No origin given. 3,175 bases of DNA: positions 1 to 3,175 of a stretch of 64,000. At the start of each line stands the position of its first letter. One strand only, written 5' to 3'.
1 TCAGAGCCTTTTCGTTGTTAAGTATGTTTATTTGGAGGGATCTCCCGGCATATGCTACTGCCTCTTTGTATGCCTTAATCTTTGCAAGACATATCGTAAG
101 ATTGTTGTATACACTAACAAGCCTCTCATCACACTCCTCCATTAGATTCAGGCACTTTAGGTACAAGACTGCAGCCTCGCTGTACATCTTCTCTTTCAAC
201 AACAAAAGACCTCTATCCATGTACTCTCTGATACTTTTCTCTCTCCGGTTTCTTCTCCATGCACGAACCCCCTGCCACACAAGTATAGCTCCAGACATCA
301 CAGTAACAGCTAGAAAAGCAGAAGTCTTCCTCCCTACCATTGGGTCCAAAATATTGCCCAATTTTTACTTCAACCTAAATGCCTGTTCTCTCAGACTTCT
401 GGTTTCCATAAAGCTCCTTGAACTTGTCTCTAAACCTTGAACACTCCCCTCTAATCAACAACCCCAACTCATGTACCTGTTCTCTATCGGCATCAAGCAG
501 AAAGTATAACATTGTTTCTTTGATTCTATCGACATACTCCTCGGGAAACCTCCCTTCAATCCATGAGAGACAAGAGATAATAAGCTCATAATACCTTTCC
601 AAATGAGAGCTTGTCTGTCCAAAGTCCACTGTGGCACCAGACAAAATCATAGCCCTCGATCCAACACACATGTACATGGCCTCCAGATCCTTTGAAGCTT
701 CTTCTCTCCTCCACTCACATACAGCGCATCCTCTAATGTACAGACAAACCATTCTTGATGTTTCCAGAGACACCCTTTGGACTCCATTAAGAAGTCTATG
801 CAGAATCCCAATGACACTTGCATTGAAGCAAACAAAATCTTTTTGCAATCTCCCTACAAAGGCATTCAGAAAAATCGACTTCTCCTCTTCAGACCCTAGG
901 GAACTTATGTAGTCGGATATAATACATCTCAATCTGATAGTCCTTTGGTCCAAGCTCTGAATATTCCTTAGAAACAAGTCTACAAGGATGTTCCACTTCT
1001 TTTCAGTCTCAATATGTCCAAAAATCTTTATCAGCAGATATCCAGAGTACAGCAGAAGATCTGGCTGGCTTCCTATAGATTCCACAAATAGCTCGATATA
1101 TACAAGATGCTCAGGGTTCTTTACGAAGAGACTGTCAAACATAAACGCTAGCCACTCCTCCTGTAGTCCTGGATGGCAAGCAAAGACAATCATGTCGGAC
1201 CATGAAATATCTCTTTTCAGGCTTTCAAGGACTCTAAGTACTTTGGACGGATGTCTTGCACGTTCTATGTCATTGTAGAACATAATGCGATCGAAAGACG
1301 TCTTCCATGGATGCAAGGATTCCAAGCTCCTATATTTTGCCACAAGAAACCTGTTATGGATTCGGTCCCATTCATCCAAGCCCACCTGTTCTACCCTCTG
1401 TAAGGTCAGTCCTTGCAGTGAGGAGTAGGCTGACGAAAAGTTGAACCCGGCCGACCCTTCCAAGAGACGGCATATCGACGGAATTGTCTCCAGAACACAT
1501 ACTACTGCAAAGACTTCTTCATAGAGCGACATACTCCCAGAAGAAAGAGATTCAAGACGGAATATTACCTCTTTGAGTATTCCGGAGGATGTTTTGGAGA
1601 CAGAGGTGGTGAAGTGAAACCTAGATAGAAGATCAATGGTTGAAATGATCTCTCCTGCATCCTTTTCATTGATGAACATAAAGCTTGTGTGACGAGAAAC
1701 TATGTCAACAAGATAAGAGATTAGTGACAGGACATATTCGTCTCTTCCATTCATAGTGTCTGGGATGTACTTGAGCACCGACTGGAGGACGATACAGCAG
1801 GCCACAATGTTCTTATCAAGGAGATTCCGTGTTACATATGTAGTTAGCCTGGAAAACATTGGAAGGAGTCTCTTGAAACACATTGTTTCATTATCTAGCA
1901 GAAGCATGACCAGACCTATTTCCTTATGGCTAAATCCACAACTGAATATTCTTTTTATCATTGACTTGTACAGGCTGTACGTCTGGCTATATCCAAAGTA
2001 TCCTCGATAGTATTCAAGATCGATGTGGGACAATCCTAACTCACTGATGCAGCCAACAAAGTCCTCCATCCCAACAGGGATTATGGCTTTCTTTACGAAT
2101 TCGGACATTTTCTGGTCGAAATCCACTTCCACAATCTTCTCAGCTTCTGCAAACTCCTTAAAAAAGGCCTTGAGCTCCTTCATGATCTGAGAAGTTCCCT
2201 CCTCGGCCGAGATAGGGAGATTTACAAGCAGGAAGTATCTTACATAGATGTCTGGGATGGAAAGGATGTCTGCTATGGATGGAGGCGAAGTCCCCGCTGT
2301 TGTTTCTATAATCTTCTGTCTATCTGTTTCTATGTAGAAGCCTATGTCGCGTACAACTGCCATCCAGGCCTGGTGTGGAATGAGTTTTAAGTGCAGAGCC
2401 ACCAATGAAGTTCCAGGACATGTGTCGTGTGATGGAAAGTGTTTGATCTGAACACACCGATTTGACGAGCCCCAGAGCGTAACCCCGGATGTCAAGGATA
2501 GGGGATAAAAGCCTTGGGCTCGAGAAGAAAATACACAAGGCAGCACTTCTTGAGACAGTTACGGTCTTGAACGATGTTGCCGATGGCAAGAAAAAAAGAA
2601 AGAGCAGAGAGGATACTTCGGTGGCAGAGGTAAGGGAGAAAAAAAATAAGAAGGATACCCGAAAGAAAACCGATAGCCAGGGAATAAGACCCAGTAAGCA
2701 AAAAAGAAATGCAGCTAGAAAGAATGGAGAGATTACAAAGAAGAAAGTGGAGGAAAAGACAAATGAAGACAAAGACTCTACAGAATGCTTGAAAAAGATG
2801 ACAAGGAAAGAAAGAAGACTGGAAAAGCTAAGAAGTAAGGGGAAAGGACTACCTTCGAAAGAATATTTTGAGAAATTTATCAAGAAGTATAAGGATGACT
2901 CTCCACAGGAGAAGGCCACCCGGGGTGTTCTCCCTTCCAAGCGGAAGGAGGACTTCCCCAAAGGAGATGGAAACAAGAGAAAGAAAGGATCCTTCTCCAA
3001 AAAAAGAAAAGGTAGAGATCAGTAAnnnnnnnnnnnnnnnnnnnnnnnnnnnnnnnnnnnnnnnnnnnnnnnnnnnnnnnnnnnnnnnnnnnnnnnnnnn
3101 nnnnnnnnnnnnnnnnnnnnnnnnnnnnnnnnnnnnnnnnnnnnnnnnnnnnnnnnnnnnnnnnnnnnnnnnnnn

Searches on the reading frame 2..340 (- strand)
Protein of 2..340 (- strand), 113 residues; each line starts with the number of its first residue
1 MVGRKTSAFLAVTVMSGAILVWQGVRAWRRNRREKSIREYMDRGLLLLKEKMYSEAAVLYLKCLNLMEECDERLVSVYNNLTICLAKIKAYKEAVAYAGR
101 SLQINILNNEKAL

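Call 12: search_protein_families(library=pfam, proteins=[window:2-340:-], max_evalue=1)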
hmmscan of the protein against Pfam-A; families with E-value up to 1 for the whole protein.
seq(113 aa): 7 families
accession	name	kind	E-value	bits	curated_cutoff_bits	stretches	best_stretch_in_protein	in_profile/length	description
PF07719.23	TPR_2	-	7.3e-06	26.2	27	1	39-69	3-33/34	Tetratricopeptide repeat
PF00515.34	TPR_1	-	1.3e-05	25.2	27.8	2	39-66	3-30/34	Tetratricopeptide repeat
PF13424.12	TPR_12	-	2.9e-05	24.6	30.1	1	42-104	8-74/77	Tetratricopeptide repeat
PF07219.19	HemY_N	-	0.0014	19.2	31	1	11-60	33-82/107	HemY protein N-terminus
PF13374.12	TPR_10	-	0.032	14.7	27.5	1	76-104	3-31/42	Tetratricopeptide repeat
PF01810.24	LysE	-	0.052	13.5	25.6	1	6-43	56-93/193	LysE type translocator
PF13181.12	TPR_8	-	0.24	12.1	25.7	0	40-66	4-30/34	Tetratricopeptide repeat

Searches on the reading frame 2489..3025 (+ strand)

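Call 30: search_protein_families(library=pfam, proteins=[window:2489-3025:+], max_evalue=0.001)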
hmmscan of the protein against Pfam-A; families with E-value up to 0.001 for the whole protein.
window:2489-3025:+ (178 aa): 0 families

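Call 70: search_protein_families(library=pfam, proteins=[window:2489-3025:+], max_evalue=1)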
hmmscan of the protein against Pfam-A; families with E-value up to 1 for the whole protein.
window:2489-3025:+ (178 aa): 1 family
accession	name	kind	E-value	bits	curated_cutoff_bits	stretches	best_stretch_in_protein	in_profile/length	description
PF02932.22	Neur_chan_memb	-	0.43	11.3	28.1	1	18-111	71-171/233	Neurotransmitter-gated ion-channel transmembrane region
